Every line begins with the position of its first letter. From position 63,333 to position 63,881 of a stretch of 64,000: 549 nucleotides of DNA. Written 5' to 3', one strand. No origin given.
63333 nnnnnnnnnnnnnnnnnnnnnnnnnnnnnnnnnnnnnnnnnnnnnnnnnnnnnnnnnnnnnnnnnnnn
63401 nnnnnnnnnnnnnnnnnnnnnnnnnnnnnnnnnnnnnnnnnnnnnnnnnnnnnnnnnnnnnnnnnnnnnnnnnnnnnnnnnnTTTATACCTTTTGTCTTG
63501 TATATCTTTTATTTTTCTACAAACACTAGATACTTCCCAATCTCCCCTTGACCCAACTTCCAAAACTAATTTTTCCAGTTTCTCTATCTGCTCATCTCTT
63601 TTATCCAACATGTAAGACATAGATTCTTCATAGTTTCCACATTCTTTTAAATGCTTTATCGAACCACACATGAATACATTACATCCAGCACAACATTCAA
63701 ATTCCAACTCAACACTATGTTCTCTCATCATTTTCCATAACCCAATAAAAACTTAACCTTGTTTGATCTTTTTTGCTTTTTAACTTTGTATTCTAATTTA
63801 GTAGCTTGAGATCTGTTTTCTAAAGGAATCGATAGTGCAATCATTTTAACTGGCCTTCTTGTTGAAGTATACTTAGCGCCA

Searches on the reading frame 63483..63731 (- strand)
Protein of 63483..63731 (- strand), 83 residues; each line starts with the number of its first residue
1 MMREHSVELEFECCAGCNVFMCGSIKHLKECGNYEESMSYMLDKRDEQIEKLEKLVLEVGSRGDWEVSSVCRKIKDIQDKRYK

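Call 63: search_protein_families(library=pfam, alignment_id=A4, max_evalue=0.0001)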
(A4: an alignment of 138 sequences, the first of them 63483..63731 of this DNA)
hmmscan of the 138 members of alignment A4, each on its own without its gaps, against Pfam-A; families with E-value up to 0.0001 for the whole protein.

A. member 1, window:63483-63731:- (83 aa): 0 families

B. families by the number of members that match (of 138 scanned): 11 families
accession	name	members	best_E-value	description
PF13475.11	DUF4116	2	3.1e-17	Domain of unknown function (DUF4116)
PF00303.24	Thymidylat_synt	1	4.9e-86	Thymidylate synthase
PF04446.17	Thg1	1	2.6e-28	tRNAHis guanylyltransferase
PF01981.21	PTH2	1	7e-22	Peptidyl-tRNA hydrolase PTH2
PF09414.15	RNA_ligase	1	2.7e-11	RNA ligase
PF05154.21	TM2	1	2.4e-10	TM2 domain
PF21189.3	PHA02142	1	2.8e-10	PHA02142 OB-fold domain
PF14354.12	Lar_restr_allev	1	1.2e-08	Restriction alleviation protein Lar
PF01464.25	SLT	1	1.2e-07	Transglycosylase SLT domain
PF01844.29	HNH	1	1.1e-05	HNH endonuclease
PF12728.13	HTH_17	1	4.8e-05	Helix-turn-helix domain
